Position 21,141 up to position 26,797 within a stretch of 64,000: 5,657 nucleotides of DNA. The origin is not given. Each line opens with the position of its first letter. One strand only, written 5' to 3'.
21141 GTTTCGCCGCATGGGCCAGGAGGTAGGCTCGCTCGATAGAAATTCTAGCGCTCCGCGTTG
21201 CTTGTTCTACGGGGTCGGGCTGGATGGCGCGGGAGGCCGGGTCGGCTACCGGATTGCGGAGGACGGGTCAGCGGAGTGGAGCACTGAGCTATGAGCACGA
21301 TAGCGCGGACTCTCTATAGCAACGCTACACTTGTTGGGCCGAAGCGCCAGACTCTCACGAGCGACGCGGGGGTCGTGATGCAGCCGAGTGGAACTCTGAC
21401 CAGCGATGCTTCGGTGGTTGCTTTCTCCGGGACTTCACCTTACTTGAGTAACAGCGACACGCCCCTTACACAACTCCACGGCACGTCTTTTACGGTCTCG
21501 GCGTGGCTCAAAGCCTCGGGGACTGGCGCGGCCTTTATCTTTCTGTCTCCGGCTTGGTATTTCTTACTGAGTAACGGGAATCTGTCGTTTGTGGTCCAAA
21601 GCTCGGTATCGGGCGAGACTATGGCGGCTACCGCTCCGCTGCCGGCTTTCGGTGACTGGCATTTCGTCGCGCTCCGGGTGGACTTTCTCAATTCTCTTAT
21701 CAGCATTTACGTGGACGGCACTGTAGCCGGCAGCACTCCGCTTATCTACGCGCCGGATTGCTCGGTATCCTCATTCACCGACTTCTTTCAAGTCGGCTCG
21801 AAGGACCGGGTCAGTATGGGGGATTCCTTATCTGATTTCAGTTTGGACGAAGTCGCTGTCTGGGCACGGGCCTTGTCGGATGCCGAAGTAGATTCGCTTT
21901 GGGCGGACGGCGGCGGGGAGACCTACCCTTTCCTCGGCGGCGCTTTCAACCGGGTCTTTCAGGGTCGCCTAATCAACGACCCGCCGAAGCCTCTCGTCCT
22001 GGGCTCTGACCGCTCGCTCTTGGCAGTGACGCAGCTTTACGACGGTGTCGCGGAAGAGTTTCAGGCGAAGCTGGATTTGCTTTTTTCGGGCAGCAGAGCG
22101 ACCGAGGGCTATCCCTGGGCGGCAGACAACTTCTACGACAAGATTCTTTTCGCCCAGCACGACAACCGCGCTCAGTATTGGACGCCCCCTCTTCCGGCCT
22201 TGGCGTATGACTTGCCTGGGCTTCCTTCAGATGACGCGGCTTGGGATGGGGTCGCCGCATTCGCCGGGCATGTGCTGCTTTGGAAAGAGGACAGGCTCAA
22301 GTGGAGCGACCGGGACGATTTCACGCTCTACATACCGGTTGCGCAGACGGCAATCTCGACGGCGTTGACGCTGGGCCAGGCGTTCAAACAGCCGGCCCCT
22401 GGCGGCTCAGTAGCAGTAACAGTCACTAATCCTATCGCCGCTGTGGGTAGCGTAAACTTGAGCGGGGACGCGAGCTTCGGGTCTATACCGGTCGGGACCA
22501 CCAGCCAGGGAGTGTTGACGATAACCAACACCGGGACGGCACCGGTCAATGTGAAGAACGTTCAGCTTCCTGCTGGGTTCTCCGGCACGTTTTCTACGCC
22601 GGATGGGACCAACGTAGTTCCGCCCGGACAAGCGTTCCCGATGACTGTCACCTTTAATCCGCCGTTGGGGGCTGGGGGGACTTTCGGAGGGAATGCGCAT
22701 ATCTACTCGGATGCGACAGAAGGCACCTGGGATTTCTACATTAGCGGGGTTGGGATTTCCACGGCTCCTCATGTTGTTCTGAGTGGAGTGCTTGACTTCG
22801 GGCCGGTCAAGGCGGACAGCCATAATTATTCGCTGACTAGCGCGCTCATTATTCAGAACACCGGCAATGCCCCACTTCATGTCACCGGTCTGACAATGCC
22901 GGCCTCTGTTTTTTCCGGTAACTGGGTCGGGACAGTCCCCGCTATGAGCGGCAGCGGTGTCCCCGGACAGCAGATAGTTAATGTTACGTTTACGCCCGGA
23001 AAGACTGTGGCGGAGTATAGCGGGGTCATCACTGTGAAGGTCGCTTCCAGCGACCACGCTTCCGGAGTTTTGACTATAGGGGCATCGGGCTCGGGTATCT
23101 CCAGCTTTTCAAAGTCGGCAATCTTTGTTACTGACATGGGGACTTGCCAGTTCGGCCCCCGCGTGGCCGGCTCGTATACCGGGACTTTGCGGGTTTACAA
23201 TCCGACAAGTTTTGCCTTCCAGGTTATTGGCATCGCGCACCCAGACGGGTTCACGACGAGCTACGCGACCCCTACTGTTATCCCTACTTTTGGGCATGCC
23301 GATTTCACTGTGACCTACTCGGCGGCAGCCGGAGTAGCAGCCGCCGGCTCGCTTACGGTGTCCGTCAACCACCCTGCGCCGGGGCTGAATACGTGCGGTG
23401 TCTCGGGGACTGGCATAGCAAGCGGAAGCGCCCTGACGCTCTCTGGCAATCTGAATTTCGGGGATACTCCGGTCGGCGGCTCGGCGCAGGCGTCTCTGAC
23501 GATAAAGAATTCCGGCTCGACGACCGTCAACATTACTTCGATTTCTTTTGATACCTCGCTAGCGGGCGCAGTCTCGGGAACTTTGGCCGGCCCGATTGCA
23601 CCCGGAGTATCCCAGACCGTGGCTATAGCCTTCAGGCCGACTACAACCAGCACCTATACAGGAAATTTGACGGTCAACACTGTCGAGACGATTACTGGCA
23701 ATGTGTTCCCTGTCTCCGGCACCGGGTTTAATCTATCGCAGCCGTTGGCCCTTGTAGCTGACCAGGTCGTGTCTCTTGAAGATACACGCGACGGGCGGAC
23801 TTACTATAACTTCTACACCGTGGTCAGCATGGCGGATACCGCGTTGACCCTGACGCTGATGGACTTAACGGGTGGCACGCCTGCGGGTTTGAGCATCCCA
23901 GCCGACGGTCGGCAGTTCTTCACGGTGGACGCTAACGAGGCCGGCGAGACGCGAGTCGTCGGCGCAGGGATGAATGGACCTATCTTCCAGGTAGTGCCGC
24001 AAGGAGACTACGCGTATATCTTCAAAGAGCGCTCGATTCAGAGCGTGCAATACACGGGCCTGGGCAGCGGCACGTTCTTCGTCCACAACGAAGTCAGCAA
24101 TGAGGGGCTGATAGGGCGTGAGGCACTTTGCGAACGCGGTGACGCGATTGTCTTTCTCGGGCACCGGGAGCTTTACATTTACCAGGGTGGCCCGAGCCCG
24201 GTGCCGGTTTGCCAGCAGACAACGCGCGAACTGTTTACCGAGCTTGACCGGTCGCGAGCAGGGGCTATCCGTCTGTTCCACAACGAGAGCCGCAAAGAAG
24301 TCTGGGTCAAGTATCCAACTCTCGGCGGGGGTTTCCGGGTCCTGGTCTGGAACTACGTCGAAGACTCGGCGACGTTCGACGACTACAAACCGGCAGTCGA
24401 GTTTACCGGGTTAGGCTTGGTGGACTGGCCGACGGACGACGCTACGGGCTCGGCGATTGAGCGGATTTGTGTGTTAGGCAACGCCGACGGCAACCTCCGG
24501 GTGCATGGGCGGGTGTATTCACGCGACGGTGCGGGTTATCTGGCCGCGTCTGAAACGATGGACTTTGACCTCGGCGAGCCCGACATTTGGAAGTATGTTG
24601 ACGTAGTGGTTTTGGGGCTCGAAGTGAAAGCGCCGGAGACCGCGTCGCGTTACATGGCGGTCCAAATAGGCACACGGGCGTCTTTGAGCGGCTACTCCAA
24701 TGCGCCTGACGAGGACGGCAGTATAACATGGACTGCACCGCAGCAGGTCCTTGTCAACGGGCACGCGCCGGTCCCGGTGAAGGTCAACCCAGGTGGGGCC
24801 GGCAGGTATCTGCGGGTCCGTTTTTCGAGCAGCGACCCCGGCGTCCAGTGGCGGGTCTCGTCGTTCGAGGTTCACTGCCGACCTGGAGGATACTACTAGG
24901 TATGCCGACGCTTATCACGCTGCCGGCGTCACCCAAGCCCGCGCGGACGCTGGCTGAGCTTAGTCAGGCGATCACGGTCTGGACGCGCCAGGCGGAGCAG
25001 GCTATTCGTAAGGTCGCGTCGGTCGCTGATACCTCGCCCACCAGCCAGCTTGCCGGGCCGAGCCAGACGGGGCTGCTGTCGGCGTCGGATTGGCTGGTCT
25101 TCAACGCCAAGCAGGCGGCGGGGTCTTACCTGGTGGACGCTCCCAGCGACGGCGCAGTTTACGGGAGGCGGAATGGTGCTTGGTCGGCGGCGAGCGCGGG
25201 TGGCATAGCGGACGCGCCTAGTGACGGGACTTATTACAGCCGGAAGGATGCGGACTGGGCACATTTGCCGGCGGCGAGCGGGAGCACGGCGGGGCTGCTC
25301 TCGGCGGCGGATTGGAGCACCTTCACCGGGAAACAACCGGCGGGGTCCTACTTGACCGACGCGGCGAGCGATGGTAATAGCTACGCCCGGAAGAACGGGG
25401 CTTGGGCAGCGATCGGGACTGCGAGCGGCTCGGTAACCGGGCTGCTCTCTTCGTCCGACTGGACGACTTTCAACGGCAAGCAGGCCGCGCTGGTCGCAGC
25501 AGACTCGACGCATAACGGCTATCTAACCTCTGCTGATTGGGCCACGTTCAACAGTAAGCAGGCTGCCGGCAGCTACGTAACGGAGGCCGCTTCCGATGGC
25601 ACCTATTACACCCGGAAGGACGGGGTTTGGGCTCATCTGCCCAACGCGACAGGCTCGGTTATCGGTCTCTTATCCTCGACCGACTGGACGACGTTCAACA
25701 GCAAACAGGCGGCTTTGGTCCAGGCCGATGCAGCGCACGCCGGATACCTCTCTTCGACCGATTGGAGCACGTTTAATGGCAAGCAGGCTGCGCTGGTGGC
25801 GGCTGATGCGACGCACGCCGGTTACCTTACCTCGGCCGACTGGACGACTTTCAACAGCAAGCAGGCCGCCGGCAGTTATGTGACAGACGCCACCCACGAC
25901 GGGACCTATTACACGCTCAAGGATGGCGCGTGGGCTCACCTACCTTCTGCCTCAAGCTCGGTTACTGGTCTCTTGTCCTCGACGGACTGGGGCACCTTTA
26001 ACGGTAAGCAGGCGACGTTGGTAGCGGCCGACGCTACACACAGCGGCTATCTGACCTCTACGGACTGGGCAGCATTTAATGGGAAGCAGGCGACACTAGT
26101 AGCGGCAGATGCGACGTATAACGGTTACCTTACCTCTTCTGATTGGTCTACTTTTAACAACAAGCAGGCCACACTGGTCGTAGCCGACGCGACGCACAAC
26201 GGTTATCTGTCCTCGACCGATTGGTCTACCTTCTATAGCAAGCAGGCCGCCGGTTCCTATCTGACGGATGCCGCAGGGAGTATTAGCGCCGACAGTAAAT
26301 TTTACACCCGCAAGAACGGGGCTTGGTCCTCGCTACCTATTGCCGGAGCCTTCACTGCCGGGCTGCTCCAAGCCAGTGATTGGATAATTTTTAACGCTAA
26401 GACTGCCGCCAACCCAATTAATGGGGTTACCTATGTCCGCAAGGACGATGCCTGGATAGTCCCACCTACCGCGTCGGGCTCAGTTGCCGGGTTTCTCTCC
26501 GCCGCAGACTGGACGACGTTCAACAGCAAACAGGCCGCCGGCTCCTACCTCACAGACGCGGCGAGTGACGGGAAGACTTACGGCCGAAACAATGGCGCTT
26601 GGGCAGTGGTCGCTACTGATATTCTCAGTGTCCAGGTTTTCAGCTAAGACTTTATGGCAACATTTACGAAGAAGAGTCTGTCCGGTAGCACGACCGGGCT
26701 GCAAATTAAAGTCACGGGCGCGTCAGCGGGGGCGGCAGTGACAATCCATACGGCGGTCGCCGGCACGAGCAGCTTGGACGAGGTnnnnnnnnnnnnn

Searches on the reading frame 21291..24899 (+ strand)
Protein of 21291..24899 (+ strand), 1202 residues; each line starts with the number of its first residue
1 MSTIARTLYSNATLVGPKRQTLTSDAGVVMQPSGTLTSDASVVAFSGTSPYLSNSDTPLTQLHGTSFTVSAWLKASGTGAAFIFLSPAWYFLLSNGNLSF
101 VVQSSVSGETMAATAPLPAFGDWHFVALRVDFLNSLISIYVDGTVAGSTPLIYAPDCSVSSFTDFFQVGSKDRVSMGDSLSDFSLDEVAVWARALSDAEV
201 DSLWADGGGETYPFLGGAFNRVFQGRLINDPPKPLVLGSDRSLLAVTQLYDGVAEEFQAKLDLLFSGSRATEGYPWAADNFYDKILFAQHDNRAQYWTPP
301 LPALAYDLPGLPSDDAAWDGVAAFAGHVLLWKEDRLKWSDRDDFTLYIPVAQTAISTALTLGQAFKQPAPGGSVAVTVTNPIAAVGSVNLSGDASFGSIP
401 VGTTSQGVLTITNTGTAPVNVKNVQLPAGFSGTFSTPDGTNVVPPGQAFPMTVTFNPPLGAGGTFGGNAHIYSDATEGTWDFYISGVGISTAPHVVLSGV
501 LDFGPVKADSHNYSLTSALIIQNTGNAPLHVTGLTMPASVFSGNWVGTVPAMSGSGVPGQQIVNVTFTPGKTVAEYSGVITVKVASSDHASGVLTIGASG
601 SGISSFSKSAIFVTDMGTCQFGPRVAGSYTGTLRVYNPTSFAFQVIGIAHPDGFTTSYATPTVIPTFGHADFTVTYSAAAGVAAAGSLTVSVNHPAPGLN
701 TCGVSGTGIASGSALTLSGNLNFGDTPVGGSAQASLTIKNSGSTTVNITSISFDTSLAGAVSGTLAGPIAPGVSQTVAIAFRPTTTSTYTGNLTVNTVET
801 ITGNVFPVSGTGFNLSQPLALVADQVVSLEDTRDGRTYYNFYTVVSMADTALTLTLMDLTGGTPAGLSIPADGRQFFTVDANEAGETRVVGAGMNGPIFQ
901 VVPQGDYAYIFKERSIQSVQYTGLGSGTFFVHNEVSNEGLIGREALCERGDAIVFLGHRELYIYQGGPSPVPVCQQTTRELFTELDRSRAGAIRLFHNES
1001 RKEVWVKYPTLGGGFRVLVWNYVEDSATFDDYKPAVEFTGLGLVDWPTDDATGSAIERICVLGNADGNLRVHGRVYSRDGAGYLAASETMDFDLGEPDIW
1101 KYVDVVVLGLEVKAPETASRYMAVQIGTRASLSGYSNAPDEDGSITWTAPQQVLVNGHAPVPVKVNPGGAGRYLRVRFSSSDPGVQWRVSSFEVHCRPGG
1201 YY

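Call 37: search_protein_families(library=pfam, proteins=[window:21291-24899:+], max_evalue=0.001)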
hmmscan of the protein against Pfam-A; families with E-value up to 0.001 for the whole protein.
window:21291-24899:+ (1202 aa): 9 families
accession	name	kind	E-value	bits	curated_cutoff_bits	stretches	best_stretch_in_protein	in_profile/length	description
PF22544.2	HYDIN_VesB_CFA65-like_Ig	-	9e-22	77.6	25.5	2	719-797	8-86/100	HYDIN/CFA65/VesB-like, Ig-like domain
PF13385.13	Laminin_G_3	-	3.6e-18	66.6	27.6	1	49-200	4-150/151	Concanavalin A-like lectin/glucanases superfamily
PF15780.11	ASH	-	3.7e-17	62.7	27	2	720-796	13-89/98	Abnormal spindle-like microcephaly-assoc'd, ASPM-SPD-2-Hydin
PF07610.17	DUF1573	-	4.4e-14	52.7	26.1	1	395-486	9-96/98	Protein of unknown function (DUF1573)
PF22073.2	Cep192_D4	-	4.5e-12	46.6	35.5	1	720-812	10-111/112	Cep192 domain 4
PF25249.1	Ig_CFAP65_7th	-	1.7e-08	34.7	28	0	720-797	8-85/120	CFAP65, seventh Ig-like domain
PF22067.2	Cep192_D3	-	1.6e-06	28.6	27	0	725-795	12-82/99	Cep192 domain 3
PF00932.25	LTD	-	0.00015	22.5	34.3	0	408-449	24-65/109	Lamin Tail Domain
PF24507.1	Ig_CFAP65_4th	-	0.00059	20.6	27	0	766-795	31-60/76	CFAP65, fourth Ig-like domain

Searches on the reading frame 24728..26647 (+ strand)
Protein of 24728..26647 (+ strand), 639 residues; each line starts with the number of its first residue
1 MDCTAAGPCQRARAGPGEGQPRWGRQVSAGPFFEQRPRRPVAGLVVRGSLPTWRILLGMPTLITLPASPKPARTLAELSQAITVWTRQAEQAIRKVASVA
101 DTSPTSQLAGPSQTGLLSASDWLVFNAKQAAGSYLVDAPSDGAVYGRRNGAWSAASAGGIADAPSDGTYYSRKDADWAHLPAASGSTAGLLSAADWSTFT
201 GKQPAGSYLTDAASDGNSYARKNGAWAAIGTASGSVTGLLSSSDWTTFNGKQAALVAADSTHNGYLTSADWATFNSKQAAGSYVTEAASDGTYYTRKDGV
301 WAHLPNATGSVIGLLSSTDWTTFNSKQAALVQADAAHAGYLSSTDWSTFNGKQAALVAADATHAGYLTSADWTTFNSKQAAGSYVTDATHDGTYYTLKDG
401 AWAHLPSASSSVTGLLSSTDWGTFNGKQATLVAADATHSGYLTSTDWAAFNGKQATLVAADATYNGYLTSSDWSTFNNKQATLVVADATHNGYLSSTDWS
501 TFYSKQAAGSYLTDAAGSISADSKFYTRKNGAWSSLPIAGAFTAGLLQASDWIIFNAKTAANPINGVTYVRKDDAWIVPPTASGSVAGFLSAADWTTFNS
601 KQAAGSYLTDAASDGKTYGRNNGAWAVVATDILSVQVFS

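Call 65: search_protein_families(library=pfam, proteins=[window:24728-26647:+], max_evalue=0.01)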
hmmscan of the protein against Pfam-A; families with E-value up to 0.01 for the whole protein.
window:24728-26647:+ (639 aa): 2 families
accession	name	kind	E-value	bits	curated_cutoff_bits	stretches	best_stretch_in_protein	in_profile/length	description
PF07921.17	Fibritin_C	-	1.5e-24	86.4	21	0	276-306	63-92/93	Fibritin C-terminal region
PF17138.9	DUF5111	-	3.9e-08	33.6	31.9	0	578-620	38-80/122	Domain of unknown function (DUF5111)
